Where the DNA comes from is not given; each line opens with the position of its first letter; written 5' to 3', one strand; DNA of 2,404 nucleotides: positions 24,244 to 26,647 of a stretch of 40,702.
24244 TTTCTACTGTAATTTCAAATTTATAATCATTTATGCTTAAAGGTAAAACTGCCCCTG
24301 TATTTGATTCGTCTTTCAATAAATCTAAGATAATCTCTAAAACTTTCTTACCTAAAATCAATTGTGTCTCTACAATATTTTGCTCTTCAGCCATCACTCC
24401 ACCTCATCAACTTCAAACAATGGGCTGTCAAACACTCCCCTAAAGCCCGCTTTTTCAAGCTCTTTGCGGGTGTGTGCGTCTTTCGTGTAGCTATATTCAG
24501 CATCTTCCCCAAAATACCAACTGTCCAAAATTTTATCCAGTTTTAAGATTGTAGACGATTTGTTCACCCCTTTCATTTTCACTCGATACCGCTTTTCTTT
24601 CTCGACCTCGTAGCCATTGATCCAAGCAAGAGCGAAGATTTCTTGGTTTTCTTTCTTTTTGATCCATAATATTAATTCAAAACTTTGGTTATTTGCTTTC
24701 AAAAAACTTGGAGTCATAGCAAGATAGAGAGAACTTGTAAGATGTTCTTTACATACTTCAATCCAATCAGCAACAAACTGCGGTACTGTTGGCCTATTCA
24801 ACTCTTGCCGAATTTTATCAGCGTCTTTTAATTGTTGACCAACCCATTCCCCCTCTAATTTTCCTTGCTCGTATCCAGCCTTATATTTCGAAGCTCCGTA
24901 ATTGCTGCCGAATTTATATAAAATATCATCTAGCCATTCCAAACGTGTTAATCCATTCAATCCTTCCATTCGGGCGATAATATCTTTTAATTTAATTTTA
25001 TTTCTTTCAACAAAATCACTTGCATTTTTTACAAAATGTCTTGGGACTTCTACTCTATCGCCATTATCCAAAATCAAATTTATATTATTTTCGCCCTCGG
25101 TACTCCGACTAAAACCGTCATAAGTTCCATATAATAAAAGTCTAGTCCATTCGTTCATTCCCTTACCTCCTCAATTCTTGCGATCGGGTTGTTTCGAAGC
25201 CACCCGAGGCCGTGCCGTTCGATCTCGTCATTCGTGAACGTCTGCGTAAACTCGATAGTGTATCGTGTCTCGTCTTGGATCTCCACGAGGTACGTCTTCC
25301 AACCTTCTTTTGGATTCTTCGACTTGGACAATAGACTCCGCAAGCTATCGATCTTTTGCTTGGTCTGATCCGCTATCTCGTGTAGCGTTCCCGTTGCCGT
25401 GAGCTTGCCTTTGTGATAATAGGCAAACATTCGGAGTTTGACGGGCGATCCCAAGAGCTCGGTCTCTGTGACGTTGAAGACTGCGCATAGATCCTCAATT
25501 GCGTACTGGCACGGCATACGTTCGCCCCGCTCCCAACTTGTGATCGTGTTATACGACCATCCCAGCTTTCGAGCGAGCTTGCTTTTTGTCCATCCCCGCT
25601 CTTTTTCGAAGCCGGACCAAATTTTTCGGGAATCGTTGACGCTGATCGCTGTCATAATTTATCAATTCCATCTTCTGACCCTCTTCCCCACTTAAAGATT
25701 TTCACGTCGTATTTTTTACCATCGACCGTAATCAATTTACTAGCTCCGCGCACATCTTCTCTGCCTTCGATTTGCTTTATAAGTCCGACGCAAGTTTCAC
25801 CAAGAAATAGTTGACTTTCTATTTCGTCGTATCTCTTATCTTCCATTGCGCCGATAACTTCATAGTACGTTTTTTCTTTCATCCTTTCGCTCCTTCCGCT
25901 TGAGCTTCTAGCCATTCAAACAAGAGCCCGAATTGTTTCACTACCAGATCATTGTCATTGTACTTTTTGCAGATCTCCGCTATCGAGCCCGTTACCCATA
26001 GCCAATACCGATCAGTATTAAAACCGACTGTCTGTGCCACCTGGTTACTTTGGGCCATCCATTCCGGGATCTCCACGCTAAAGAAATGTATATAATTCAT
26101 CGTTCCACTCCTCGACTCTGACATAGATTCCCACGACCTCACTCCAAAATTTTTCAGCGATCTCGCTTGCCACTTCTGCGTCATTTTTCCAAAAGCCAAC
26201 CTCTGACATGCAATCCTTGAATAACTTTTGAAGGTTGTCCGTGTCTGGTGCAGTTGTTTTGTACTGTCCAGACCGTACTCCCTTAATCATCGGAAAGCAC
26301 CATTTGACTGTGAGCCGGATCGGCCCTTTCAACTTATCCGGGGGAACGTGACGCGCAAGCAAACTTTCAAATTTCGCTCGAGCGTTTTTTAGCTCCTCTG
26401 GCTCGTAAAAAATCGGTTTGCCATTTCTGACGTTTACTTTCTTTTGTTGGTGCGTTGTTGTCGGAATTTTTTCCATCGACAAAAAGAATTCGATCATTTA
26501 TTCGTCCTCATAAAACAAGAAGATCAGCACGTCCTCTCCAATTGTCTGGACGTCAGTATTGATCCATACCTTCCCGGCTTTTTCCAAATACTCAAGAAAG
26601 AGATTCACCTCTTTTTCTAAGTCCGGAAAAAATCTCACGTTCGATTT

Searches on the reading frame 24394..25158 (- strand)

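Call 83: search_protein_families(library=pfam, proteins=[window:24394-25158:-], max_evalue=0.001)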
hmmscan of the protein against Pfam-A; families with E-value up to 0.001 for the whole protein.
window:24394-25158:- (254 aa): 1 family
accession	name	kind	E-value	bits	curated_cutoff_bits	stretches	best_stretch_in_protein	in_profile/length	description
PF07852.16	DUF1642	-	3.3e-26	92.9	27.8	1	122-248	3-135/138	Protein of unknown function (DUF1642)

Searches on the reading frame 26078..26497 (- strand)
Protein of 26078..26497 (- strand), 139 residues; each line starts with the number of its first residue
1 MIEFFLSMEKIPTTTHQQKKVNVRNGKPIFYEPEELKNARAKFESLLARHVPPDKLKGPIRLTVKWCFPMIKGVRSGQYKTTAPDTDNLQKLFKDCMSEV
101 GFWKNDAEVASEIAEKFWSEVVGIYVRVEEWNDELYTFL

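Call 83: search_protein_families(library=pfam, proteins=[window:26078-26497:-], max_evalue=0.001)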
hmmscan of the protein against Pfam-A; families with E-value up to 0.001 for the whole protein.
window:26078-26497:- (139 aa): 1 family
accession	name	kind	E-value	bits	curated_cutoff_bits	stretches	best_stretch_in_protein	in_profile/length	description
PF05866.16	RusA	-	3.9e-27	95.8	22.8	1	12-129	4-124/124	Endodeoxyribonuclease RusA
